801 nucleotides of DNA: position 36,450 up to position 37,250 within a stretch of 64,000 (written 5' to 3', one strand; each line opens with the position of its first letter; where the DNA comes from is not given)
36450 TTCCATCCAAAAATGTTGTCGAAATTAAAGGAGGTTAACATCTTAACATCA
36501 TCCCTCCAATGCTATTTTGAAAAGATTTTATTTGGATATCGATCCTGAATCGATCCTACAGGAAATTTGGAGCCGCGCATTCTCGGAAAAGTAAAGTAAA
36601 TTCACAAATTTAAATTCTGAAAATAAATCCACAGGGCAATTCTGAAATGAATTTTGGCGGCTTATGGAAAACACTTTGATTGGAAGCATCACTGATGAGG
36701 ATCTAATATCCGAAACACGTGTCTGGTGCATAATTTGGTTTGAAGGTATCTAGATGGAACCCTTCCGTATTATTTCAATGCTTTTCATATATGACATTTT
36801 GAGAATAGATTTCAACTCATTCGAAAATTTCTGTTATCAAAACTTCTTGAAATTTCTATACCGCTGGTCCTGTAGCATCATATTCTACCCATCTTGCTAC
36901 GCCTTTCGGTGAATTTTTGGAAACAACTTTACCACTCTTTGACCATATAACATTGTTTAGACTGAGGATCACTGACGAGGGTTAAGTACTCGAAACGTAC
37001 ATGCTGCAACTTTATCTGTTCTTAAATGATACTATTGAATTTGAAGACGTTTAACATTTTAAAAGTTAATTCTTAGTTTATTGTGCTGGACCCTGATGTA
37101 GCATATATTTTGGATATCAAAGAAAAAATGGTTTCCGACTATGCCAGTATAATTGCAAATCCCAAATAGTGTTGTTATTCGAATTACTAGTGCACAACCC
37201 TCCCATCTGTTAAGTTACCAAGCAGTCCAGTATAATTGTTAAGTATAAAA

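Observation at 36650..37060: Canonical CUGAUGA hammerhead (36686-36729) with a degenerate partner 270 bp downstream; the family is scattered across the window with mostly inactivated cores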

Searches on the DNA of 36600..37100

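Call 6: search_rna_families(source=window, start=36600, end=37100, threshold=evalue, max_evalue=10, show_alignments=6)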
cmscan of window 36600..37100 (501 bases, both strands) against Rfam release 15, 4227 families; matches with E-value up to 10: 5.
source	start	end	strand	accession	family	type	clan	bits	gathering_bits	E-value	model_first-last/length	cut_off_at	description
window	36672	36721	+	RF00008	Hammerhead_3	Gene; ribozyme;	CL00010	15.7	48.5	2.1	1-54/54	no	Hammerhead ribozyme (type III)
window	36808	36950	-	RF02857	30_255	Gene; sRNA;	-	15.5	197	7.5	1-213/213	no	Leptospira sRNA 30_255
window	36690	36728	+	RF00572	SNORD66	Gene; snRNA; snoRNA; CD-box;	-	13.4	32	6.2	1-76/76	no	Small nucleolar RNA SNORD66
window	36939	37059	+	RF01239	snR49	Gene; snRNA; snoRNA; HACA-box;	CL00038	13.1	45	6.6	1-170/170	no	Small nucleolar RNA snR49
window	36979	37061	-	RF02250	Six3os1_5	Gene; lncRNA;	-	8.4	50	3.3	191-272/272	no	Six3os1 conserved region 5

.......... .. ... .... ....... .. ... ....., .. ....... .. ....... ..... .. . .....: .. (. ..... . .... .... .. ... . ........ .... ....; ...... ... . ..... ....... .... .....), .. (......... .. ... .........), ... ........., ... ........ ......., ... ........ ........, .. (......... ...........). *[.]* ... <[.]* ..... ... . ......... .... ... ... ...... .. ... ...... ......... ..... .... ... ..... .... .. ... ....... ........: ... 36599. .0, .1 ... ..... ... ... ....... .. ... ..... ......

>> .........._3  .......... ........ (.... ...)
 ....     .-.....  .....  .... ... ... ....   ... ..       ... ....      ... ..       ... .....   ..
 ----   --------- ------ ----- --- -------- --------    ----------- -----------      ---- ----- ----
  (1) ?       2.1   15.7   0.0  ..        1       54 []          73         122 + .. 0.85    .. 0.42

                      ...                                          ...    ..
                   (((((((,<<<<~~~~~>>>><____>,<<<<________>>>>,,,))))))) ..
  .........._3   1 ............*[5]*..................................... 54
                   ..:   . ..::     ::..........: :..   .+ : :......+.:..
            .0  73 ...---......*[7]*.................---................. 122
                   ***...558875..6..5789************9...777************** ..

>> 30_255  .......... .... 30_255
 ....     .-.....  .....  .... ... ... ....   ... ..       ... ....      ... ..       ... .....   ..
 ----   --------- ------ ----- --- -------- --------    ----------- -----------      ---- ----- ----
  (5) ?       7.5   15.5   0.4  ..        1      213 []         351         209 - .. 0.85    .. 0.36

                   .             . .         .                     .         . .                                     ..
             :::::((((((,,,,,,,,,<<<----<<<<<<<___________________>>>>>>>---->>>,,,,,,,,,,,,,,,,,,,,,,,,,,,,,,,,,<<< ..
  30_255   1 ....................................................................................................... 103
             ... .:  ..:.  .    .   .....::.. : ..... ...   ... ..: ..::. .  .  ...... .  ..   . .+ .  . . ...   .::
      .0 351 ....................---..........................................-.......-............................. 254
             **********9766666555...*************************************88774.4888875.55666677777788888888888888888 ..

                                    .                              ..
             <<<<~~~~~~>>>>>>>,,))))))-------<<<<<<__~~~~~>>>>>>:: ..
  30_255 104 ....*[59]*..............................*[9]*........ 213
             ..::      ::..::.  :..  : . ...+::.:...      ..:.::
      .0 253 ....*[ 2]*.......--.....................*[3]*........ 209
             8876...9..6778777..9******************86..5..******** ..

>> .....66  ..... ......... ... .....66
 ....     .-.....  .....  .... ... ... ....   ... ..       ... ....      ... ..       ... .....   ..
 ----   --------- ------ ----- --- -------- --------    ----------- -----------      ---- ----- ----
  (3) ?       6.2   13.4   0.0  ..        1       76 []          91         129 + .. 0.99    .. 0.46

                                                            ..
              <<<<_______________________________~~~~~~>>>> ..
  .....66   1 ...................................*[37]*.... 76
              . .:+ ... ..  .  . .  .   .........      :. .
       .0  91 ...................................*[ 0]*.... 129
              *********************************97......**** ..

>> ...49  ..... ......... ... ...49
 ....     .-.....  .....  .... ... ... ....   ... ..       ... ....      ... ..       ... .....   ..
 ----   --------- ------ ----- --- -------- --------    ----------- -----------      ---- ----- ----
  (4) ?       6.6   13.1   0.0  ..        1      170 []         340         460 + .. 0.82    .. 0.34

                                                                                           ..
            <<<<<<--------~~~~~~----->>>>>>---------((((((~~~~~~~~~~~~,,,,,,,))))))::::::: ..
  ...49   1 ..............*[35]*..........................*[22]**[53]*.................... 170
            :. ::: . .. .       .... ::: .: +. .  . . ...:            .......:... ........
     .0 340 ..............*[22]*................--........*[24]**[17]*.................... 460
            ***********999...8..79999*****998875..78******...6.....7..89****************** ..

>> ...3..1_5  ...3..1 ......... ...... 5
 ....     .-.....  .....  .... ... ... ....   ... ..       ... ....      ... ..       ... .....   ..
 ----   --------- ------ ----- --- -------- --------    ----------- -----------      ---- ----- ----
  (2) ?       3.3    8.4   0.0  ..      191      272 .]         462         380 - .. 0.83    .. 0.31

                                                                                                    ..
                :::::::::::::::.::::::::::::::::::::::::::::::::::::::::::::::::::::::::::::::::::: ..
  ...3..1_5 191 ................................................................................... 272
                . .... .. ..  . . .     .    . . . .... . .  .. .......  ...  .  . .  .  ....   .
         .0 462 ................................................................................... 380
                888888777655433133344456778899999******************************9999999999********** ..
